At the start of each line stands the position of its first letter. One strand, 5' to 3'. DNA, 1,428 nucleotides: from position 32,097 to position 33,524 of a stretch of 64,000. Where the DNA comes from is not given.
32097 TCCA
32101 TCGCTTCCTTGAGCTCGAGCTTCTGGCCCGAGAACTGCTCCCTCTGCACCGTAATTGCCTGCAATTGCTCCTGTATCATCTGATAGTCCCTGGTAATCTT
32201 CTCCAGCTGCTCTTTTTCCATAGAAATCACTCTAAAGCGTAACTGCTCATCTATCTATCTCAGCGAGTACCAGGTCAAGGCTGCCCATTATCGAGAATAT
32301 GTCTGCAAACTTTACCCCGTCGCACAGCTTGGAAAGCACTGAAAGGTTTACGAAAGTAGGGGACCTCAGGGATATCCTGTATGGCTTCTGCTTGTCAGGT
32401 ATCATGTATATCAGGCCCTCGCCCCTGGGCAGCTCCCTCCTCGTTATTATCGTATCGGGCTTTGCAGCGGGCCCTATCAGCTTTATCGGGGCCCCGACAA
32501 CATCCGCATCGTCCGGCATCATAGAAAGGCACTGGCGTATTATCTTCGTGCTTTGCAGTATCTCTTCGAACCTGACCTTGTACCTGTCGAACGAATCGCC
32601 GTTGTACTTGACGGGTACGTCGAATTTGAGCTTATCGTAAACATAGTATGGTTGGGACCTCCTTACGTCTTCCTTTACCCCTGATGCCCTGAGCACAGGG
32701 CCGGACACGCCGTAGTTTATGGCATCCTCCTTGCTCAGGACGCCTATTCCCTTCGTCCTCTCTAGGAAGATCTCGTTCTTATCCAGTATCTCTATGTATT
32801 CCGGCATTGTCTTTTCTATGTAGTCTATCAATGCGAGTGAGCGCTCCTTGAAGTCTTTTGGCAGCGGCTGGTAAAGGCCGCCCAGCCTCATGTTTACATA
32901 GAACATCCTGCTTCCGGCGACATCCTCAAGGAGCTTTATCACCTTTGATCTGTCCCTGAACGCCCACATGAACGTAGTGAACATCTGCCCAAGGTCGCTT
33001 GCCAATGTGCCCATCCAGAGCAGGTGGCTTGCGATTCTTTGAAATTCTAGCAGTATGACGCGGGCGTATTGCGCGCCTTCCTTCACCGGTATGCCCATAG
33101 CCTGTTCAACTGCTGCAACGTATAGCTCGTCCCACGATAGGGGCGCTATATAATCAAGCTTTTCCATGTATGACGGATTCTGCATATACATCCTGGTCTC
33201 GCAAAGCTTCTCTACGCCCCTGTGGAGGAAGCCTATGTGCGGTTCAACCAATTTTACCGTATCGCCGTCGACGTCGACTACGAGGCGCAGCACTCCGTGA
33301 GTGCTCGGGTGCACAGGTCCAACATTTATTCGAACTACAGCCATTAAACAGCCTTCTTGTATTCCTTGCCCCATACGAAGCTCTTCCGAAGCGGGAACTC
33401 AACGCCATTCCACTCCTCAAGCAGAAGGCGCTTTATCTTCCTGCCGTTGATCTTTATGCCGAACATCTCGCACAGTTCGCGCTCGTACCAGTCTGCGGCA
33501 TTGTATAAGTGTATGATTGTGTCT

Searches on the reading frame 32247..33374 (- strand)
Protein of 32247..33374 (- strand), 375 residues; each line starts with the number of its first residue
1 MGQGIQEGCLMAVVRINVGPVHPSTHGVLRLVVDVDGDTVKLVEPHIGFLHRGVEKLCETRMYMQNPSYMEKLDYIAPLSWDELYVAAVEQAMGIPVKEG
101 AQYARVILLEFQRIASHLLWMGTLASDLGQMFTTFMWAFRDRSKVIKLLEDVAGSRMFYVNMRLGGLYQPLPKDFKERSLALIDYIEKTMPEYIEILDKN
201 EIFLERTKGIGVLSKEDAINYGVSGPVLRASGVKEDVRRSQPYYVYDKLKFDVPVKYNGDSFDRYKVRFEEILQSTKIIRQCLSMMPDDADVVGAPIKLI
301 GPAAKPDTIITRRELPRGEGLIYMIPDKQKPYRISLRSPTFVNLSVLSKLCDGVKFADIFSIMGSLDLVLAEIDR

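Call 13: search_protein_families(library=pfam, proteins=[window:32247-33374:-], max_evalue=0.001)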
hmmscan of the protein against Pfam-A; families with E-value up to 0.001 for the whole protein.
window:32247-33374:- (375 aa): 1 family
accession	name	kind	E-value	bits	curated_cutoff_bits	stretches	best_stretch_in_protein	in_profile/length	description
PF00346.24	Complex1_49kDa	-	4.2e-79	265.9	24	1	127-375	1-271/271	Respiratory-chain NADH dehydrogenase, 49 Kd subunit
